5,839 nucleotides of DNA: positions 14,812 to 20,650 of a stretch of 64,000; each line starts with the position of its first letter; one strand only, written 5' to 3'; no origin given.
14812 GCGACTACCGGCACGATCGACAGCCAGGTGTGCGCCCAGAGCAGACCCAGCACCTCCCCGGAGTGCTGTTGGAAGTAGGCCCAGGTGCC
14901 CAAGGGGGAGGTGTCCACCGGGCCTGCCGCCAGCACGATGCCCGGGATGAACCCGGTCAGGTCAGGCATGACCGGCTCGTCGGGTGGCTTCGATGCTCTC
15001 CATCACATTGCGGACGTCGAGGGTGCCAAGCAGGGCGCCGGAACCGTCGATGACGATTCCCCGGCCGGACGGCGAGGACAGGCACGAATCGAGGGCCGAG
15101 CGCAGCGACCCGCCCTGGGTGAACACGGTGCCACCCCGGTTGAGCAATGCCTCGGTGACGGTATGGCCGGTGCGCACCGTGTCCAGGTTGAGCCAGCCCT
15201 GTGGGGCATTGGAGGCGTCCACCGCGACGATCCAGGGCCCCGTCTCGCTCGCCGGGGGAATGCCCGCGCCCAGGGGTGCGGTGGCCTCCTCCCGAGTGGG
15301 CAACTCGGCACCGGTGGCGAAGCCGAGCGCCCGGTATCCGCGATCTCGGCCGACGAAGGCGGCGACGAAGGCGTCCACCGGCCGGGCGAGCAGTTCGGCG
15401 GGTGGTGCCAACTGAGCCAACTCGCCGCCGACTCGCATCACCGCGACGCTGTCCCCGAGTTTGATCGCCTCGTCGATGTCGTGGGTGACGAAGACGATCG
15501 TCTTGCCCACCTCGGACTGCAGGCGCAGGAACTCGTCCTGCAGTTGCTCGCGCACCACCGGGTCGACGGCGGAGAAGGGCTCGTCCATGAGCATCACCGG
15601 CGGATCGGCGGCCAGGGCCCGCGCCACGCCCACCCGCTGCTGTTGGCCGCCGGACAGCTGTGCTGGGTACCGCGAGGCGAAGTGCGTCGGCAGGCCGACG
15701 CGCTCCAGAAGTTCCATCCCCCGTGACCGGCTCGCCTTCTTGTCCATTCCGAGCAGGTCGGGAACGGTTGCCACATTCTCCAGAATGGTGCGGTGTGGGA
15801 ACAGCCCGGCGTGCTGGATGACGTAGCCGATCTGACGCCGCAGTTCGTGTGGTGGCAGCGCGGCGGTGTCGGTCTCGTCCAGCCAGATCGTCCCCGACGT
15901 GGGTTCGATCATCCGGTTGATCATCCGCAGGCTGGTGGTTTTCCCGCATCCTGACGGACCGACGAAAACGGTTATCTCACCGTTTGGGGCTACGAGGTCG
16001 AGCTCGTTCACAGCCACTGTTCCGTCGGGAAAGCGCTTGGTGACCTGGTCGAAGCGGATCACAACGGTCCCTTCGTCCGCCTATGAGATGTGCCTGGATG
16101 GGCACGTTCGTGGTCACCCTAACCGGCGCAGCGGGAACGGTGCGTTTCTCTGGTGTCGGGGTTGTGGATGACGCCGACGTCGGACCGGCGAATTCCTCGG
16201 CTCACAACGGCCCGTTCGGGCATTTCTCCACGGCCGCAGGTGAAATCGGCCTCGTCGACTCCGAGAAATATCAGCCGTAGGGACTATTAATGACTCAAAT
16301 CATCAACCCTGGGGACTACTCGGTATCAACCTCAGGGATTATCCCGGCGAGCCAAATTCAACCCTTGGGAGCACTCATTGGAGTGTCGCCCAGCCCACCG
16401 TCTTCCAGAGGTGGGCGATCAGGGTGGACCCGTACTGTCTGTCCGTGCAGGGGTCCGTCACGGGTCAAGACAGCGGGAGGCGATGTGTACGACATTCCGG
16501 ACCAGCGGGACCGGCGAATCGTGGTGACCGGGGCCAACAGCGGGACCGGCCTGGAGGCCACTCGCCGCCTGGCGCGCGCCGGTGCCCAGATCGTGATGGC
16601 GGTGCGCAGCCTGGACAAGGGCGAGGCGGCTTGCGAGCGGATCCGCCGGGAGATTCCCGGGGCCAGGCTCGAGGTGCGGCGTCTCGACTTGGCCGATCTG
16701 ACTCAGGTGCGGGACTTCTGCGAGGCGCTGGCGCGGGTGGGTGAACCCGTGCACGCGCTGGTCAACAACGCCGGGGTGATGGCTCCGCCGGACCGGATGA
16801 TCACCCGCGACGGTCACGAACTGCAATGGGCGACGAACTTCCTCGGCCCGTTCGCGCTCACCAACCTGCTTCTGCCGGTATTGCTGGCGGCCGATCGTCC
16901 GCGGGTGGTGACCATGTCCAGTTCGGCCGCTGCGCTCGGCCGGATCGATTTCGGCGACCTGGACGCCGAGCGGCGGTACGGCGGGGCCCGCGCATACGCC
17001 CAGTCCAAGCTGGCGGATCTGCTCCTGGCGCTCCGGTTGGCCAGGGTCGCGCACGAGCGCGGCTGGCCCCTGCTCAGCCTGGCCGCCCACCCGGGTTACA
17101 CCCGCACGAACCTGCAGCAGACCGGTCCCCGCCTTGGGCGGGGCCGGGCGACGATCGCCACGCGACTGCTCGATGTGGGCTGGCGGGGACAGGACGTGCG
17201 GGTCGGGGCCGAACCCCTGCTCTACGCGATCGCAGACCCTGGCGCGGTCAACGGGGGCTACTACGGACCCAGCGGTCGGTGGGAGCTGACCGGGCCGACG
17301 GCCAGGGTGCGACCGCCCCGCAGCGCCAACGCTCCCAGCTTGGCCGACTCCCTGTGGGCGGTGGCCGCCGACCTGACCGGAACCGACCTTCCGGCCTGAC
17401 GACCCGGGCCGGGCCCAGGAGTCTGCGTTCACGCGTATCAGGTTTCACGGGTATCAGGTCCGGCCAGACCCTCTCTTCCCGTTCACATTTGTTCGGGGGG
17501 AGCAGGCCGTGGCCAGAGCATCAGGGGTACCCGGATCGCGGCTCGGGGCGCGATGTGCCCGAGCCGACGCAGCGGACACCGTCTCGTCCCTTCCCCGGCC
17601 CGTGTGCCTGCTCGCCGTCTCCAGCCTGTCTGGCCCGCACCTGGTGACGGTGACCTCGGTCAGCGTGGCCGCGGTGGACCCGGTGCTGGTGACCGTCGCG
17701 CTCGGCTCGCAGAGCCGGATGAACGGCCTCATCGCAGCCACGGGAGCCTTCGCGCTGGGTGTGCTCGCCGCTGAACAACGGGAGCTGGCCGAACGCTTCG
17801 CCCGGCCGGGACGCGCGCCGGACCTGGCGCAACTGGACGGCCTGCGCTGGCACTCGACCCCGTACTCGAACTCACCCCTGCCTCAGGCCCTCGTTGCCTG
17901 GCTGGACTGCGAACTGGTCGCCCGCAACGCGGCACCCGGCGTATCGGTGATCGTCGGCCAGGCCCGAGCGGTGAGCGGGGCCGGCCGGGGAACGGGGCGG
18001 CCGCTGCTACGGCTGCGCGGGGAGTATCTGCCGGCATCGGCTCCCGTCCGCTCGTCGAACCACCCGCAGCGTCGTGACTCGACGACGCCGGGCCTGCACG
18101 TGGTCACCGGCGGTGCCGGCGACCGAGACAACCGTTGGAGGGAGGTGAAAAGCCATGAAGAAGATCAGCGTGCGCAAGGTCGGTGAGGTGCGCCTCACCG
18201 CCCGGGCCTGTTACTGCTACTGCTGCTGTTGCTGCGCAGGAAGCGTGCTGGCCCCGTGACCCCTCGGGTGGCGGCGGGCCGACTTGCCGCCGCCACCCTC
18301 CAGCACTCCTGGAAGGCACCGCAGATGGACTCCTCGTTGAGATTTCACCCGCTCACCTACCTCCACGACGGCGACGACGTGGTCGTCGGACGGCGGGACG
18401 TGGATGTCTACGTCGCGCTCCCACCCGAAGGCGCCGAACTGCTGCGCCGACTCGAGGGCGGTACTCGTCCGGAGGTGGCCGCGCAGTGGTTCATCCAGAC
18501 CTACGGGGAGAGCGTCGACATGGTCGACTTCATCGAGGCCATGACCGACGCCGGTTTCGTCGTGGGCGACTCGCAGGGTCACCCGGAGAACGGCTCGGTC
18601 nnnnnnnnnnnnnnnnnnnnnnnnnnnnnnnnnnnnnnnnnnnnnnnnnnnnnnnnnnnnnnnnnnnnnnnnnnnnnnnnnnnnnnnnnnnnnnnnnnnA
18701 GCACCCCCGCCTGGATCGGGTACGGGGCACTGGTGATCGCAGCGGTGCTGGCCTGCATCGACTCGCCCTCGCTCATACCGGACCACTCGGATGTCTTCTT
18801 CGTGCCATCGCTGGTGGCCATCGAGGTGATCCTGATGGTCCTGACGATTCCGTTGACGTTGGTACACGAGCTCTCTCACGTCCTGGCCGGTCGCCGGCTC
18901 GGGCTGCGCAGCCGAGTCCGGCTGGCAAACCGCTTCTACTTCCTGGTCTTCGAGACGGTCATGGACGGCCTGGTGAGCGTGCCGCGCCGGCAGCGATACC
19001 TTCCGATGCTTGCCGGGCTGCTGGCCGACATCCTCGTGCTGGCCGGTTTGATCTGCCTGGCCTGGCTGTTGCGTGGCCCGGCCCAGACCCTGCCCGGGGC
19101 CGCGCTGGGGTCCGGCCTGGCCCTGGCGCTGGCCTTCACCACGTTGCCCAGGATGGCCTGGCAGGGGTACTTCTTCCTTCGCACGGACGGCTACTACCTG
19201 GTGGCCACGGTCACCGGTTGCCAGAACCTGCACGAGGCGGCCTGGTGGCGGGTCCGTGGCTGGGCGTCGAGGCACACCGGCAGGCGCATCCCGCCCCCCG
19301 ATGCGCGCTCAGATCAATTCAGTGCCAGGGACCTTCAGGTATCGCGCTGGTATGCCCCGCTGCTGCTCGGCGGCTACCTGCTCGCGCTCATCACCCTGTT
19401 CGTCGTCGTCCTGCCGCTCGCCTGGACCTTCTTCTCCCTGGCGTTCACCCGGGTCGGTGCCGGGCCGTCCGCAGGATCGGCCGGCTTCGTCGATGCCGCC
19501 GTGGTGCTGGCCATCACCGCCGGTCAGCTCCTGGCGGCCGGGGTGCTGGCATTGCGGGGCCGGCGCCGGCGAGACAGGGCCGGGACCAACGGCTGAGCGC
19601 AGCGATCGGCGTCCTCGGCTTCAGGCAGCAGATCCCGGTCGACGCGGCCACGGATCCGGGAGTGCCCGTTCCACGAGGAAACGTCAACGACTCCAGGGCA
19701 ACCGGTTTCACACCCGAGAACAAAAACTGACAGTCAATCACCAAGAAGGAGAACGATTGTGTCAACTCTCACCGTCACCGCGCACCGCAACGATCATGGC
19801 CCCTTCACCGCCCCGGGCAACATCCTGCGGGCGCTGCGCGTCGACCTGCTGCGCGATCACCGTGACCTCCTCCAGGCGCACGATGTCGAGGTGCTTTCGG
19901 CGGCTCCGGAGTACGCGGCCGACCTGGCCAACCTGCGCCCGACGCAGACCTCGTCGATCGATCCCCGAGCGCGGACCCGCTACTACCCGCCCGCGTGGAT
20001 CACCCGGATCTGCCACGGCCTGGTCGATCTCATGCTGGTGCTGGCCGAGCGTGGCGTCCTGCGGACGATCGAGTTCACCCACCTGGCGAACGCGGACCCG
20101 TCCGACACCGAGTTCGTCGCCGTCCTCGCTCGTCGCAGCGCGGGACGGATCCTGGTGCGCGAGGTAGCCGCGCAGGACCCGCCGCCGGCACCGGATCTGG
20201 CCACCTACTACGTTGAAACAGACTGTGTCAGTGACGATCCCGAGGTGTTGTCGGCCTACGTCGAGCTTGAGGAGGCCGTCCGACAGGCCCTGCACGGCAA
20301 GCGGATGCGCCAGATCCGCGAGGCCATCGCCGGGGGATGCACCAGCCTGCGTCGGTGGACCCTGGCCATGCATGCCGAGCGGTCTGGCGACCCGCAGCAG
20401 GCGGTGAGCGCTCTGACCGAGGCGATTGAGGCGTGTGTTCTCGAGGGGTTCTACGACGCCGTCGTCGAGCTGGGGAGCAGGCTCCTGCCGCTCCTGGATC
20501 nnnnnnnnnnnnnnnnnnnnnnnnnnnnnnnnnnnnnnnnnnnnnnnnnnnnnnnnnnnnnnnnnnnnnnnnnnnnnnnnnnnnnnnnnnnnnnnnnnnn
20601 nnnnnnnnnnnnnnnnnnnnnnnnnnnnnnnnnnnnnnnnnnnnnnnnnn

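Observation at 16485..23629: Cluster-level view: poly-Cys peptide locus flanked only by redox/thiol enzymes, with no canonical RiPP maturase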

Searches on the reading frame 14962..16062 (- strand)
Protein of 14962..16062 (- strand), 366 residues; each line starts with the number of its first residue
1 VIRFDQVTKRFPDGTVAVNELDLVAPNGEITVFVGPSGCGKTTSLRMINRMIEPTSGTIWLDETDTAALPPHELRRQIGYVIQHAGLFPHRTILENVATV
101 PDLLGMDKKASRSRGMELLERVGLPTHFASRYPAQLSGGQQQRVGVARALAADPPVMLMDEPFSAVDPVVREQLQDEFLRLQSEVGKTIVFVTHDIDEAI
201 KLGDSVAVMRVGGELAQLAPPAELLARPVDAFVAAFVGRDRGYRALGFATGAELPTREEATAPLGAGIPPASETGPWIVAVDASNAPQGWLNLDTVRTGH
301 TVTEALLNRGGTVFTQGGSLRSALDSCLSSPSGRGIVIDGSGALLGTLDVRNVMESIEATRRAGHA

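Call 56: search_protein_families(library=pfam, proteins=[window:14962-16062:-], max_evalue=0.00001)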
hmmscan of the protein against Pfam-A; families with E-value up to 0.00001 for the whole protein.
window:14962-16062:- (366 aa): 2 families
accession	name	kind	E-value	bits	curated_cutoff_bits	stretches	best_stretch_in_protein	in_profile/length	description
PF00005.33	ABC_tran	-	5e-34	118.3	25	1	19-163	2-136/137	ABC transporter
PF13304.12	AAA_21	-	3.5e-07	31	27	0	132-195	234-299/304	AAA domain, putative AbiEii toxin, Type IV TA system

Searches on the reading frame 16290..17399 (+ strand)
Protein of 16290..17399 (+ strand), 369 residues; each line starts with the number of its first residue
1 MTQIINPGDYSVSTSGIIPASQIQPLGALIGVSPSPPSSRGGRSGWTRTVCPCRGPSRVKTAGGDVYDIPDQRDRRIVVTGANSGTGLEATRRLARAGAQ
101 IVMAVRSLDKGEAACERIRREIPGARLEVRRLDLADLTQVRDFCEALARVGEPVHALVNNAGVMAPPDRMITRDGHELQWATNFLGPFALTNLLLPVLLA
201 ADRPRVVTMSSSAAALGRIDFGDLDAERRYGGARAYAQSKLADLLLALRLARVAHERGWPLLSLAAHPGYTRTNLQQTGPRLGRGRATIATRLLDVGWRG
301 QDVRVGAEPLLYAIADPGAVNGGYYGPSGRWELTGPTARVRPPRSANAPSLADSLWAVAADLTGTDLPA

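Call 3: search_protein_families(library=pfam, proteins=[window:16290-17399:+], max_evalue=0.01)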
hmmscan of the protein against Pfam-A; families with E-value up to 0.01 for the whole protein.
window:16290-17399:+ (369 aa): 4 families
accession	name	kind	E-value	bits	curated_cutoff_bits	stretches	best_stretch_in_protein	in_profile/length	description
PF00106.31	adh_short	-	2.1e-23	83.3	26.6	1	77-277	3-188/195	short chain dehydrogenase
PF13561.12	adh_short_C2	-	1.7e-13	51.1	27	1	81-215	1-134/236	Enoyl-(Acyl carrier protein) reductase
PF08659.16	KR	-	2.7e-08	34.4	22.6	1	78-217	4-142/180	KR domain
PF01370.27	Epimerase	-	6.7e-05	22.9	20.9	1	77-244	1-150/240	NAD dependent epimerase/dehydratase family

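Call 4: search_protein_families(library=ncbifam, proteins=[window:16290-17399:+], max_evalue=0.01)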
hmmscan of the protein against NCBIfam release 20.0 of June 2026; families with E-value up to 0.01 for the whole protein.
window:16290-17399:+ (369 aa): 194 families (the best 25 are shown)
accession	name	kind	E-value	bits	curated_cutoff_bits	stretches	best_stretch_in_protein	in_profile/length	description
NF004513.0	PRK05854.1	subfamily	9.9e-92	307.3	282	1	67-368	8-312/314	SDR family oxidoreductase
NF004846.0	PRK06197.1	subfamily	3.9e-81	272.6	268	1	66-366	8-303/306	oxidoreductase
NF004845.0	PRK06196.1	subfamily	7e-51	173.4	414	1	59-283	14-229/320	oxidoreductase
TIGR01289.1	LPOR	equivalog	1.8e-23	83.6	331.35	1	74-207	3-139/315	protochlorophyllide reductase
NF005372.1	PRK06914.1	subfamily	1.1e-19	70.8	320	1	78-216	6-144/279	SDR family oxidoreductase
NF009466.0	PRK12826.1-2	subfamily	9e-17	61.4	222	1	74-219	3-149/248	3-oxoacyl-ACP reductase FabG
NF005559.1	PRK07231.1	subfamily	3.6e-16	59.4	215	1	73-218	3-147/249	glucose 1-dehydrogenase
NF006074.0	PRK08220.1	equivalog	4.4e-15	55.9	312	1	73-235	7-152/251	2,3-dihydro-2,3-dihydroxybenzoate dehydrogenase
NF005067.0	PRK06484.1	equivalog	5.6e-15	54.9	713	1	72-286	7-206/524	short chain dehydrogenase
NF006509.0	PRK08945.1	equivalog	7.4e-15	54.8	269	1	73-275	12-203/248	YciK family oxidoreductase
NF005881.0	PRK07832.1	equivalog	7.5e-15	54.9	296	1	72-216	7-151/287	SDR family oxidoreductase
NF004198.0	PRK05653.1-3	equivalog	8.8e-15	54.8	296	1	73-219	6-151/248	3-oxoacyl-ACP reductase FabG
NF009468.0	PRK12826.1-4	equivalog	1.1e-14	54.8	318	1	73-211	6-143/256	SDR family oxidoreductase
NF005950.0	PRK08017.1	equivalog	1.9e-14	53.6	326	1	75-213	3-135/256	SDR family oxidoreductase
TIGR04316.1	dhbA_paeA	equivalog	2.3e-14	53.6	300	1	78-223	2-146/250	2,3-dihydro-2,3-dihydroxybenzoate dehydrogenase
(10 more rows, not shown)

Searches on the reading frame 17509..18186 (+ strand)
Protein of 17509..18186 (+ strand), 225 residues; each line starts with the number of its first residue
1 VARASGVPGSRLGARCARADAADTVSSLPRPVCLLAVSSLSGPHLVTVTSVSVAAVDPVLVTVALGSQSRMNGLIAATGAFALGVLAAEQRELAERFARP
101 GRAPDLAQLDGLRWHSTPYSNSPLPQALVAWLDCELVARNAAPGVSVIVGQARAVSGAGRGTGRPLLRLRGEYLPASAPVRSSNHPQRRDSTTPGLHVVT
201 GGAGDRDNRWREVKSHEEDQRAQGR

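Call 3: search_protein_families(library=pfam, proteins=[window:17509-18186:+], max_evalue=0.01)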
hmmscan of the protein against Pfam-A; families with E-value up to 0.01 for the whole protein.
window:17509-18186:+ (225 aa): 1 family
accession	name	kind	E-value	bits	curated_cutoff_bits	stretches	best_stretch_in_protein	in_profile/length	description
PF01613.24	Flavin_Reduct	-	4e-21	76.2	27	1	26-173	2-149/153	Flavin reductase like domain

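Call 4: search_protein_families(library=ncbifam, proteins=[window:17509-18186:+], max_evalue=0.01)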
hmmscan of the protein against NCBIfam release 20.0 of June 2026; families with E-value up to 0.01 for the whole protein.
window:17509-18186:+ (225 aa): 8 families
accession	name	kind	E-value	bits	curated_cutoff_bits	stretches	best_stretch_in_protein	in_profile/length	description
NF045630.1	monooxsub_HsaB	equivalog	2.3e-14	53.7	230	1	47-179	37-162/186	3-hydroxy-9,10-secoandrosta-1,3,5(10)-triene-9,17-dione monooxygenase reductase subunit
NF052639.1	FlvnRedFerAPor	equivalog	5.7e-13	48.8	260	1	32-173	18-152/158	flavin reductase FerA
NF045733.1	StyMonoxStyB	equivalog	2e-07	31.1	200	1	33-171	16-144/150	styrene monooxygenase NADH-dependent flavin reductase subunit StyB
NF045919.1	HphnlacHdxRed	equivalog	9.3e-07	28.2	340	1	46-174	36-156/309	p-hydroxyphenylacetate 3-hydroxylase reductase component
TIGR02296.1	HpaC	equivalog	6.9e-06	26.2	205.95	1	23-99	3-79/154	4-hydroxyphenylacetate 3-monooxygenase, reductase component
NF042921.1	HpaC_Thermus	equivalog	1.9e-05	24.7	200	1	32-168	16-141/150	4-hydroxyphenylacetate 3-monooxygenase reductase subunit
NF012030.0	PRK15486.1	equivalog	0.00031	20.5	315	1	21-101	10-90/170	4-hydroxyphenylacetate 3-monooxygenase reductase subunit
TIGR03615.1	RutF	equivalog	0.0005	20.1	254.75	1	21-155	6-137/156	NADH-dependent FMN reductase RutF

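Call 68: search_protein_families(library=padloc, proteins=[window:17509-18186:+], max_evalue=0.01)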
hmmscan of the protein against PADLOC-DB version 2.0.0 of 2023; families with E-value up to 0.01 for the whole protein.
window:17509-18186:+ (225 aa): 0 families

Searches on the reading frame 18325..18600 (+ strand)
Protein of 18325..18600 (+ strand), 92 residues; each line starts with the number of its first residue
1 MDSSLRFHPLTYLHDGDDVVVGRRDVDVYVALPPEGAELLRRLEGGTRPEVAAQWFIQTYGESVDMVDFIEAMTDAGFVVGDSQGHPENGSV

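Call 33: search_protein_families(library=pfam, proteins=[window:18325-18600:+], max_evalue=10)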
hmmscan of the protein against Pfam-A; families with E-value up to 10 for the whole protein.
window:18325-18600:+ (92 aa): 1 family
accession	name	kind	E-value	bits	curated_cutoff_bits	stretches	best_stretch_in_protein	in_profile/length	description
PF05402.18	PqqD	-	0.0088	16.8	23.4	1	28-79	11-67/67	Coenzyme PQQ synthesis protein D (PqqD)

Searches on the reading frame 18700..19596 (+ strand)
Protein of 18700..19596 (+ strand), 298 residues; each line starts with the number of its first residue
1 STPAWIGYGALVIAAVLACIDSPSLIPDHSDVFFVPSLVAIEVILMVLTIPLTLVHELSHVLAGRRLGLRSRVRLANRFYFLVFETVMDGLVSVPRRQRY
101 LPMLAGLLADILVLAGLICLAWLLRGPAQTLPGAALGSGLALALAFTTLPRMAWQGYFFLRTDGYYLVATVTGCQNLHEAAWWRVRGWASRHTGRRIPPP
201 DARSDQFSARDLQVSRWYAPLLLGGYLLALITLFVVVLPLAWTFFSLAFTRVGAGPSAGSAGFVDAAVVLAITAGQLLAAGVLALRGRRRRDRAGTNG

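Call 33: search_protein_families(library=pfam, proteins=[window:18700-19596:+], max_evalue=10)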
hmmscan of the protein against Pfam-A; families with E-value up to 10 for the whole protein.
window:18700-19596:+ (298 aa): 1 family
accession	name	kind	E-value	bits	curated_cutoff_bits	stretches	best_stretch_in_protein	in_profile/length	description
PF02163.28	Peptidase_M50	-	0.15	11.8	27.2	1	52-73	9-30/221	Peptidase family M50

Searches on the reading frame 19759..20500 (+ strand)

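Call 33: search_protein_families(library=pfam, proteins=[window:19759-20500:+], max_evalue=10)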
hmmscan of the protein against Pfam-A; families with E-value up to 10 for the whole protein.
window:19759-20500:+ (247 aa): 1 family
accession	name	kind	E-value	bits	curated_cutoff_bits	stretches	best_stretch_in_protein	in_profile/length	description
PF13428.12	TPR_14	-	0.11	13.8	23.5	1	200-226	5-31/44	Tetratricopeptide repeat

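Call 82: search_protein_families(library=pfam, alignment_id=A5, max_evalue=0.1)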
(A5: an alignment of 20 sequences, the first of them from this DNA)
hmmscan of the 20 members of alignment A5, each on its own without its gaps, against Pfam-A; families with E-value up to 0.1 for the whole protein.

A. member 1, seq(200 aa): 0 families

B. families by the number of members that match (of 20 scanned): 4 families
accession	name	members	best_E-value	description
PF13191.12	AAA_16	12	9.7e-07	AAA ATPase domain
PF22802.1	RsiG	1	0.00049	RsiG-like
PF02287.20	Dehydratase_SU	1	0.015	Dehydratase small subunit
PF24645.1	DUF7639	1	0.031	Domain of unknown function (DUF7639)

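Call 83: search_solved_structures(query=A5, max_evalue=10)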
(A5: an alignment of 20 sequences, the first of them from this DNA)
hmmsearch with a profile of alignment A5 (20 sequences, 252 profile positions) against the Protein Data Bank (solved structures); distinct sequences matched with E-value up to 10: 0.
